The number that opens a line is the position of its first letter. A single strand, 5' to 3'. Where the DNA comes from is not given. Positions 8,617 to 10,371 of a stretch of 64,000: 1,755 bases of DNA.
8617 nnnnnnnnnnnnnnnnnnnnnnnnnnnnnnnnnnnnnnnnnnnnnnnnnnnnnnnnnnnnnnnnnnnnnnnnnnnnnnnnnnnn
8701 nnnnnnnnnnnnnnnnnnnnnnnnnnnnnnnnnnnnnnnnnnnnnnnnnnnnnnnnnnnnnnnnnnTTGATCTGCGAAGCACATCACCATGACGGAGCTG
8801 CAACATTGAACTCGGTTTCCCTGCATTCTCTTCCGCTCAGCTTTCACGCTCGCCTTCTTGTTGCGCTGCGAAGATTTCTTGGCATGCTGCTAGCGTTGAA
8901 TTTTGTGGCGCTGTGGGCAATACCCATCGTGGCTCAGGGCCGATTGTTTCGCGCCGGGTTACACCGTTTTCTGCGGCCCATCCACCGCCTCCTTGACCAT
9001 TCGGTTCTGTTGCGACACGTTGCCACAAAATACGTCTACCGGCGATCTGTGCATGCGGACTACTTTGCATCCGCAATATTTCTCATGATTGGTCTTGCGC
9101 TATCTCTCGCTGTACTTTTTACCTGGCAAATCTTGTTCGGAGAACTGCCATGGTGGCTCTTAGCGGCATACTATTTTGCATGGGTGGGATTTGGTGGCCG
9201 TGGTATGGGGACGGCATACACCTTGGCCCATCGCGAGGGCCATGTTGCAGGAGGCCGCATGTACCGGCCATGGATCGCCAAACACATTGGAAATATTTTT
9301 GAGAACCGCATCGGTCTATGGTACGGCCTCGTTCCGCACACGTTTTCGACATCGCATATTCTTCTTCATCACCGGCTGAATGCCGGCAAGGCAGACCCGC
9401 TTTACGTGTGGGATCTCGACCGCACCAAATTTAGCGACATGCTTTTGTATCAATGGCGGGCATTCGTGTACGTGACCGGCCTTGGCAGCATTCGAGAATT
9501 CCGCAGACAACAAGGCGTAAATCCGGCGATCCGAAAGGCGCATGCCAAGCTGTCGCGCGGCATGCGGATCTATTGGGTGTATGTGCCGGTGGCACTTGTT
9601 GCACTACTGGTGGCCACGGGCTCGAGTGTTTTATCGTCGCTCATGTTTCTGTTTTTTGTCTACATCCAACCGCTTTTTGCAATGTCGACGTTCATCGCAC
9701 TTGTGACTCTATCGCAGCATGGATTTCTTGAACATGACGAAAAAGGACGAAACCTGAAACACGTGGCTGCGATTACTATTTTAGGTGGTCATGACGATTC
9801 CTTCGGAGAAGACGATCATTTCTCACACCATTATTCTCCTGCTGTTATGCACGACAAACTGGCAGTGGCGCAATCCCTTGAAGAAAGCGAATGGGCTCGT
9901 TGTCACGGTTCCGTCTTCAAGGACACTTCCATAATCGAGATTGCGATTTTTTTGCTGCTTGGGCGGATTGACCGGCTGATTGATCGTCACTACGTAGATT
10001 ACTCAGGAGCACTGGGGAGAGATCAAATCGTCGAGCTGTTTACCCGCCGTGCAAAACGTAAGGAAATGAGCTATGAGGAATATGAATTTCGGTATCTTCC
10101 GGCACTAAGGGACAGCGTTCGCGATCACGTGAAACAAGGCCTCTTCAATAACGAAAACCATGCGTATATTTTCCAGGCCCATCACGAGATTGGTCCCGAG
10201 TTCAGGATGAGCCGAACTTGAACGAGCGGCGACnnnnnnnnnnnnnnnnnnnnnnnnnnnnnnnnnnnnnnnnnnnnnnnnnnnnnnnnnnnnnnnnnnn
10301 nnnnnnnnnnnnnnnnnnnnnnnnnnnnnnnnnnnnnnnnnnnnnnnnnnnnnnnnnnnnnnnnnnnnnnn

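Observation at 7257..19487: Compact eukaryote-like sterol biosynthesis supercluster in a gammaproteobacterial housekeeping backbone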

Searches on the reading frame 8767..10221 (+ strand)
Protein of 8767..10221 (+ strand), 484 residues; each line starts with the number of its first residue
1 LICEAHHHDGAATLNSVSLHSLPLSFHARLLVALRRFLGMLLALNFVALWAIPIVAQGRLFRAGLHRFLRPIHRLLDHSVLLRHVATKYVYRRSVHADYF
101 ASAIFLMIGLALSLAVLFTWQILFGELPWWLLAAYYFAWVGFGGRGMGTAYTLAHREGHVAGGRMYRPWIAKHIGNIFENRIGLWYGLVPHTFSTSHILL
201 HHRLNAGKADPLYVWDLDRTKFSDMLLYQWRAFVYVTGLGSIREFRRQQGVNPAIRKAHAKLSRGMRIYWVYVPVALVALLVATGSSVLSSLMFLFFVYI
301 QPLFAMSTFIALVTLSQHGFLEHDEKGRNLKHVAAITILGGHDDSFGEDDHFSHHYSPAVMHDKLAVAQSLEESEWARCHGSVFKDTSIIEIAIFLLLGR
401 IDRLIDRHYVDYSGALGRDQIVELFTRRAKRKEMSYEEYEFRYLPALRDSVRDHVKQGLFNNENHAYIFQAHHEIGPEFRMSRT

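Call 4: search_protein_families(library=pfam, proteins=[window:8767-10221:+])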
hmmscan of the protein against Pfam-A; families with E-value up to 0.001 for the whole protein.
window:8767-10221:+ (484 aa): 1 family
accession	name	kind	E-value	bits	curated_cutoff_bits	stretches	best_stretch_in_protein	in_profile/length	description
PF00487.30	FA_desaturase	-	1.8e-09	38.2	29.7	1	128-369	1-235/253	Fatty acid desaturase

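Call 5: search_protein_families(library=ncbifam, proteins=[window:8767-10221:+])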
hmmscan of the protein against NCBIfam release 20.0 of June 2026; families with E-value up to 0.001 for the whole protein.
window:8767-10221:+ (484 aa): 0 families

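Call 17: find_homologous_proteins(query=window:8806-10221:+, max_evalue=0.00001)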
Query window:8806-10221:+ (471 aa): 155 proteins with E <= 0.00001 among 8000 candidates; the best 120 are listed.
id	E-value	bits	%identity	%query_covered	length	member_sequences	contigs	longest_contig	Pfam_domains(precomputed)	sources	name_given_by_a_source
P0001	0.0e+0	1021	94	100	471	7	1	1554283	PF00487.31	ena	-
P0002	5.8e-286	967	88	100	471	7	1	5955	PF00487.31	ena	-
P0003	4.3e-278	941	86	100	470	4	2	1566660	PF00487.31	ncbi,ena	-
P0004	4.3e-261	885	81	100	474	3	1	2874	PF00487.31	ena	-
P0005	6.0e-257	871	80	100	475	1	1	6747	PF00487.31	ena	-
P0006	6.9e-225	765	72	94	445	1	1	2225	PF00487.31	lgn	-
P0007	6.5e-224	762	69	98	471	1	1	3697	PF00487.31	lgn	-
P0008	2.3e-223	760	68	100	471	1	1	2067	PF00487.31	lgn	-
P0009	3.0e-223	760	69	99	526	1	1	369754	PF00487.31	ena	-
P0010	2.1e-222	757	69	99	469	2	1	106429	PF00487.31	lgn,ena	-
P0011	1.2e-219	748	69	96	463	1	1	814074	PF00487.31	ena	-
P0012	6.7e-217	739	69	95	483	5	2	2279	PF00487.31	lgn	-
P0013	3.0e-216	737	69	96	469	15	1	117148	PF00487.31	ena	-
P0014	9.1e-216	735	66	100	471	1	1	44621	PF00487.31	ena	-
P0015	9.0e-215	732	100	68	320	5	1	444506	PF00487.31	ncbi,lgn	-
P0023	8.8e-199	679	63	98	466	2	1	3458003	PF00487.31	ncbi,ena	-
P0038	3.0e-177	608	57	97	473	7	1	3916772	PF00487.31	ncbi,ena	-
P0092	3.7e-157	542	50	97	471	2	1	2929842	PF00487.31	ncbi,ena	-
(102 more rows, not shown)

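Call 18: find_encoding_contigs(protein=P0023, flank=10000, max_places=2)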
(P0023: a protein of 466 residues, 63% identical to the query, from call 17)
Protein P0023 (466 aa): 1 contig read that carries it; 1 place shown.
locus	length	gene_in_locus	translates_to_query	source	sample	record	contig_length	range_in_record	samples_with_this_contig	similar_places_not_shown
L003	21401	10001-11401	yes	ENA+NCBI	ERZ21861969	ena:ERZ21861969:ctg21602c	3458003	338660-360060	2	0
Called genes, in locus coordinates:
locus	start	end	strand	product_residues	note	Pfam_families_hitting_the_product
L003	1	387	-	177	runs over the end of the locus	-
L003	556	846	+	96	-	PF13769:Virulence_fact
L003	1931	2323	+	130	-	PF01381:HTH_3, PF13560:HTH_31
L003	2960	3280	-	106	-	PF12762:DDE_Tnp_IS1595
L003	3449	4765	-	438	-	PF13657:Couple_hipA, PF07804:HipA_C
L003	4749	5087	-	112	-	PF13560:HTH_31, PF01381:HTH_3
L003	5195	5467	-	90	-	PF01380:SIS (weak)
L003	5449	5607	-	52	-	-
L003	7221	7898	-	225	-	-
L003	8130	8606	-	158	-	-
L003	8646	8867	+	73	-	-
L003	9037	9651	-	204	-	-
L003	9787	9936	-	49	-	-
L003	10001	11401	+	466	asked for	PF00487:FA_desaturase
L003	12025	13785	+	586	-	PF01609:DDE_Tnp_1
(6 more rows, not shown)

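Call 19: find_encoding_contigs(protein=P0092, flank=10000, max_places=2)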
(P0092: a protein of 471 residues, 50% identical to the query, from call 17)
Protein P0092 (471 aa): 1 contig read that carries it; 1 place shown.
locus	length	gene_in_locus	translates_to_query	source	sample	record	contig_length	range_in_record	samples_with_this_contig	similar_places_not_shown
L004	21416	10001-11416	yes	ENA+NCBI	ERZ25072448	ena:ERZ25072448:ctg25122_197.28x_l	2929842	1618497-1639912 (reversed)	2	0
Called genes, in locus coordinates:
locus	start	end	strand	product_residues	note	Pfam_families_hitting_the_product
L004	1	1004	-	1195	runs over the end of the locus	-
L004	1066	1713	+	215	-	PF01227:GTP_cyclohydroI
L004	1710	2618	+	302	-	PF00809:Pterin_bind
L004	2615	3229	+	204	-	-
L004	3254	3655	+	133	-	PF02152:FolB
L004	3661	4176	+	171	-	PF01288:HPPK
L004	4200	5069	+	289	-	PF02569:Pantoate_ligase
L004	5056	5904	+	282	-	PF02749:QRPTase_N, PF01729:QRPTase_C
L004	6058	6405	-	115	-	PF00665:rve (weak)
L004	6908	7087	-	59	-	-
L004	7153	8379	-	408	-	PF02661:Fic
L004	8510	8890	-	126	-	PF13635:DUF4143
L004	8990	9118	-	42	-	-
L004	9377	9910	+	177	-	PF00156:Pribosyltran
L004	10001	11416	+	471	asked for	PF00487:FA_desaturase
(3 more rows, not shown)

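Call 20: find_encoding_contigs(protein=P0038, flank=10000, max_places=2)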
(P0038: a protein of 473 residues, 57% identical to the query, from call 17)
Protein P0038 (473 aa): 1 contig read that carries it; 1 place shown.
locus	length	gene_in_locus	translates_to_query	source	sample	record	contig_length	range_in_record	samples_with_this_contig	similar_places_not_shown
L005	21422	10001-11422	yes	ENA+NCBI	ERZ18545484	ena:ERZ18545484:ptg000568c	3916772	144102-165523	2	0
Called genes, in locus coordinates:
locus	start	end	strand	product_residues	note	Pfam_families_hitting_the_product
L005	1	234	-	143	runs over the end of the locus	-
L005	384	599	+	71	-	-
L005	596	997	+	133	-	PF01850:PIN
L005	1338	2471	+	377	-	PF08309:LVIVD (faint)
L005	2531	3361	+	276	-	PF00753:Lactamase_B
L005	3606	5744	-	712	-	PF26550:Tricorn_2nd, PF01738:DLH, PF02129:Peptidase_S15, PF20434:BD-FAE, PF00561:Abhydrolase_1, PF12697:Abhydrolase_6, PF00326:Peptidase_S9, PF07859:Abhydrolase_3, +5 more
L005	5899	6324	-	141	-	PF19649:DUF6152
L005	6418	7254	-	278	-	PF01734:Patatin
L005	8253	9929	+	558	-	PF01565:FAD_binding_4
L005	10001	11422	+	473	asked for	PF00487:FA_desaturase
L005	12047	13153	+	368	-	PF12686:DUF3800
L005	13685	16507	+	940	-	-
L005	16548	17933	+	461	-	PF26363:Phospholipase-like (faint), PF01764:Lipase_3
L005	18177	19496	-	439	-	PF13701:DDE_Tnp_1_4, PF01609:DDE_Tnp_1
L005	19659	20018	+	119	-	PF01527:HTH_Tnp_1, PF13518:HTH_28 (weak)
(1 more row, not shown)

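Call 22: find_related_loci(query=A1, collection=genome_contigs, flank=10000)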
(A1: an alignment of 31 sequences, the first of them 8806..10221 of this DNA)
Query A1 (471 aa) in genome_contigs; peptide patterns used: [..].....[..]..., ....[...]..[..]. (x = any residue, [..] = any of these).
58 stretches matched a pattern; 42 encode a relative of the query (tblastn E <= 1e-3); 40 distinct loci.
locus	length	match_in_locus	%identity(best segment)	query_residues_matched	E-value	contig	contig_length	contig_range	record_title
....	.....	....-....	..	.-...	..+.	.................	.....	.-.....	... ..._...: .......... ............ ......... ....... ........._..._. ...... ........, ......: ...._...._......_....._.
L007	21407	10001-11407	86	1-470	0e+0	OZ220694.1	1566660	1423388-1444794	MAG: uncultured candidatus Porisulfidus sp. isolate d7aced61-d1d5-4481-893f-ca77f0084939 genome assembly, chromosome: 1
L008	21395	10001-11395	68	8-471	0e+0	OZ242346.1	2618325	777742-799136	MAG: Nitrospirales bacterium isolate 9c02dde2-7a43-4f12-96c5-beceef923469 genome assembly, chromosome: 1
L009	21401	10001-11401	67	1-469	0e+0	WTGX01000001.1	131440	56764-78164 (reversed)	MAG: Nitrospira sp. isolate CO36405bin_1 NODE_21_length_131440_cov_331.626738, whole genome shotgun sequence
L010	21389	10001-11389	66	1-465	0e+0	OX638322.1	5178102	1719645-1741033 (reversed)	MAG: Candidatus Binatia bacterium isolate fc306077-a6e0-4751-8727-9b45b52cfb09 genome assembly, chromosome: 1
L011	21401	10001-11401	67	1-469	0e+0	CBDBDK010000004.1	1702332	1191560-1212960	MAG: uncultured Candidatus Binatia bacterium isolate 2c216906-a703-41c5-82d5-ef5894461506 genome assembly, contig: conti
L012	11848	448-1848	66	1-469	0e+0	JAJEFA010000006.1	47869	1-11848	MAG: Candidatus Binatia bacterium isolate p16x34bins.64 k141_119330, whole genome shotgun sequence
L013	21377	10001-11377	63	6-465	0e+0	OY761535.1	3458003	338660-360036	MAG: Arenicellales bacterium isolate 84d41cb1-8764-43d3-92a7-53f72595dab7 genome assembly, chromosome: 1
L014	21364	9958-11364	61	2-470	0e+0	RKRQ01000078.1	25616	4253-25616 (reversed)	MAG: Candidatus Dadabacteria bacterium isolate PNGco_C_bin25 scaffold_189, whole genome shotgun sequence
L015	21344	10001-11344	57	15-462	0e+0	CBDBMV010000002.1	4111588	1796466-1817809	MAG: Vicinamibacterales bacterium isolate 2187f636-645f-436b-8049-49ee8fb927be genome assembly, contig: contig_2, whole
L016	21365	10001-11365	58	17-471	2e-180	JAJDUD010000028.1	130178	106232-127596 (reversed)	MAG: Acidobacteria bacterium isolate jk18x1bzbins.64 k141_1519366, whole genome shotgun sequence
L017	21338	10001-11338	57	17-462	7e-178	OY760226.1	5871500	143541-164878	MAG: Pseudomonadales bacterium isolate a94ac5f5-84ca-4f0c-a723-4f4cf5858466 genome assembly, chromosome: 1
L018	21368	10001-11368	55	15-467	3e-176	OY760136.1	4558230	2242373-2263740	MAG: Vicinamibacterales bacterium isolate f9e760c9-8bbe-4e76-9a0a-40d6f1fb97b8 genome assembly, chromosome: 1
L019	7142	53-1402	55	13-462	1e-175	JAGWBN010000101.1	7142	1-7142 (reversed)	MAG: Pseudomonadales bacterium isolate 277c_34 scaffold_13038, whole genome shotgun sequence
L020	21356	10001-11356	57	12-462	7e-170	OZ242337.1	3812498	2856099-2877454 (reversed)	MAG: Candidatus Aldehydirespiratoraceae bacterium isolate 4e9cc62d-94a8-4610-be7f-a0f893ae6d2b genome assembly, chromoso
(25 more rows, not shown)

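Call 33: search_solved_structures(query=A1, max_evalue=10, show_alignments=2)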
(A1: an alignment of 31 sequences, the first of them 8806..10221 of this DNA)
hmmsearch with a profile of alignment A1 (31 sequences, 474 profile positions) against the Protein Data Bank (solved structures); distinct sequences matched with E-value up to 10: 0.

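Call 43: predict_structure(alignment_id=A1)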
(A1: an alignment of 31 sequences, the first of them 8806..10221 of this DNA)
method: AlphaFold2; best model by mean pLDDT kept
length: 471 residues; sequences in the alignment: 31
mean_pLDDT: 88.5   pTM: 0.88
mean pLDDT of the five models: 88.5, 87.6, 84.9, 82.8, 82.5
residues with pLDDT >= 90: 302; 70-90: 139; 50-70: 15; < 50: 15
segments of 3 or more residues with pLDDT < 50: 1-7, 464-471
pLDDT, mean of each block of 10 residues (from residue 1): 42 91 97 91 84 80 85 92 84 92 96 94 87 86 87 92 93 94 87 86 94 96 94 90 94 97 98 96 96 94 92 90 84 69 72 86 95 90 96 96 97 96 90 90 93 90 50 31
secondary structure, 60 per line:
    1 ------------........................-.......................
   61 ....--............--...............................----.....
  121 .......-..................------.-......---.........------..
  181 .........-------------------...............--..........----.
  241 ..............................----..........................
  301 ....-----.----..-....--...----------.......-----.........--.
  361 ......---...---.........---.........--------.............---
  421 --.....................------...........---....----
elements in order: H13-36 H38-64 H67-77 H81-111 H116-127 H129-146 H155-160 H164-172 H179-189 H209-223 H226-235 H240-270 H275-304 H318-321 E324-326 H338-343 H349-357 H360-366 E370-372 H376-384 H388-395 H405-417 H423-443 H450-459 H464-467

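Call 46: fold_search(model_id=the predicted structure, library=pdb)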
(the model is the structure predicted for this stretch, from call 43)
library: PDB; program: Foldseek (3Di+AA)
matches with E <= 10: 199; with E <= 0.001: 0
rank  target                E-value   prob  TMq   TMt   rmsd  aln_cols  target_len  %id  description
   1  8vow_B                6.9e-01  0.05  0.10  0.09  29.7       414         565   12  Cryo-EM structure of the ABC transporter PCAT1 cysteine-free core bound with MgATP and Vi (released 2024-10-30)
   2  8vp8_A                7.8e-01  0.07  0.11  0.10  27.9       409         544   13  Cryo-EM structure of the ABC transporter PCAT1 bound with ATP and Substrate (released 2024-10-30)
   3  8vp1_A                1.4e+00  0.04  0.09  0.08  27.4       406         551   12  Cryo-EM structure of the ABC transporter PCAT1 cysteine-free core bound with ATP (released 2024-10-30)
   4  8vox_A                1.4e+00  0.02  0.09  0.08  29.1       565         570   10  Cryo-EM structure of the ABC transporter PCAT1 cysteine-free core bound with MgADP (released 2024-10-30)
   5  23xk_A                1.6e+00  0.08  0.12  0.13  20.7       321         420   13  Cryo-EM structure of human sodium/proton antiporter NHE1 in complex with Cariporide in an outward-open conformation (released 2026-04-08)
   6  8zms                  1.6e+00  0.04  0.13  0.15  21.6       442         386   13  Acetylcholine-bound VAChT (released 2024-06-19)
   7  8ipt_A                1.8e+00  0.02  0.09  0.07  29.5       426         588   13  Cryo-EM structure of heme transporter CydDC from Escherichia coli in the occluded ATP bound state (released 2023-06-14)
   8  9iqg_B                1.8e+00  0.02  0.09  0.07  31.8       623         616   13  Cryo-EM structure of MsRv1273c/72c from Mycobacterium smegmatis in the ATP|ADP+Vi-bound Occ (Vi) state (released 2025-05-14)
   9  8hf6_A                1.9e+00  0.02  0.09  0.08  30.9       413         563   10  Cryo-EM structure of nucleotide-bound ComA E647Q mutant (released 2023-10-04)
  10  9jxm                  2.1e+00  0.04  0.14  0.12  24.4       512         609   12  Cryo-EM structure of one subunit of the human XPR1 homodimer with both the intracellular and extracellular gates in an o (released 2025-08-27)
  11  8wcx_B                2.1e+00  0.02  0.09  0.08  31.2       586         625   13  Cryo-EM structure of MsRv1273c/72c from Mycobacterium smegmatis in the AMPPNP-bound IFasym-1 state (released 2025-03-26)
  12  8tso_A                2.2e+00  0.02  0.10  0.08  28.9       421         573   12  KDL bound, nucleotide-free MsbA in open, outward-facing conformation (released 2024-06-19)
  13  2i0j_A                2.3e+00  0.10  0.14  0.24  12.4       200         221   12  Benzopyrans are Selective Estrogen Receptor beta Agonists (SERBAs) with Novel Activity in Models of Benign Prostatic H (released 2006-10-24)
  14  5dvv_B                2.3e+00  0.07  0.11  0.19  12.2       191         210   12  Crystal Structure of the ER-alpha Ligand-binding Domain in Complex with a Triaryl-imine analog 4,4'-(phenylcarbonimido (released 2016-05-04)
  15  8xog_R                2.5e+00  0.09  0.17  0.24  16.9       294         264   14  Cryo-EM structure of apo-GPR30-Gq complex structure (released 2024-04-10)
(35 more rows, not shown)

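Call 79: search_protein_representatives(alignment_id=A1)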
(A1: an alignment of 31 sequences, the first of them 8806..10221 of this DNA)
Query: 31 sequences, 474 profile positions. Proteins with E-value up to 0.001 (for the whole library): 507; up to 1e-10: 265; up to 1e-30: 70. The best 150 are listed.
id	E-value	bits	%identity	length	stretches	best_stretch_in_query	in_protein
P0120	4.6e-206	701.6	-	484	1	14-467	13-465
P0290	1.3e-184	630.9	-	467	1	15-466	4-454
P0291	2.2e-163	560.8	-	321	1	151-465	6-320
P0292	7.5e-130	450.3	-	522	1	16-425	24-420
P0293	1.9e-129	448.9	-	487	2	22-409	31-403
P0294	4.7e-117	408.1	-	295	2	45-178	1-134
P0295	1.3e-111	390.1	-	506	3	27-271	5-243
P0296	9.5e-104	364.2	-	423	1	27-421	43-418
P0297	5.8e-96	338.5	-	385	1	28-422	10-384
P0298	4.5e-88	312.5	-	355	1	38-282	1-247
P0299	1.2e-84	301.3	-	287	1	27-309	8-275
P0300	6.3e-77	275.8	-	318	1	128-406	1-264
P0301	3.9e-76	273.2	-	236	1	48-233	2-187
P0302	1.0e-75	271.8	-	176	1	296-467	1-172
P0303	3.6e-74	266.7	-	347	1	155-427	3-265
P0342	1.1e-34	136.5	-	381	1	103-418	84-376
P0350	2.7e-33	131.9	-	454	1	103-419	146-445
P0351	5.6e-33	130.8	-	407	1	40-419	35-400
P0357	2.8e-31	125.3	-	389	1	45-392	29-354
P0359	1.3e-30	123.1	-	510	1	79-418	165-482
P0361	1.5e-30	122.8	-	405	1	73-420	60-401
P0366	5.8e-30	120.9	-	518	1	106-426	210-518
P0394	2.1e-24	102.6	-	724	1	115-420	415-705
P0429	2.1e-19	86.1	-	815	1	96-419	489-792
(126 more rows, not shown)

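Call 80: search_protein_families(library=ncbifam, proteins=[P0342, P0350, P0351, P0357, P0359, P0361, P0366, P0394, P0429, P0292], max_evalue=0.001)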
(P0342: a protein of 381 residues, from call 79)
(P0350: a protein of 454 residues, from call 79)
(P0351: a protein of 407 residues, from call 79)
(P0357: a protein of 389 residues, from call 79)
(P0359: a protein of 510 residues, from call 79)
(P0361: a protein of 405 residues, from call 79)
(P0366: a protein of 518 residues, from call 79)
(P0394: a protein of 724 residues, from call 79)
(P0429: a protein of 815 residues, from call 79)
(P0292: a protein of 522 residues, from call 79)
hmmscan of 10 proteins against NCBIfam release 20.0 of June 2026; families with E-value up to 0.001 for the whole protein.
P0342 (381 aa): 0 families

P0350 (454 aa): 0 families

P0351 (407 aa): 0 families

P0357 (389 aa): 0 families

P0359 (510 aa): 0 families

P0361 (405 aa): 0 families

P0366 (518 aa): 0 families

P0394 (724 aa): 0 families

P0429 (815 aa): 0 families

P0292 (522 aa): 0 families
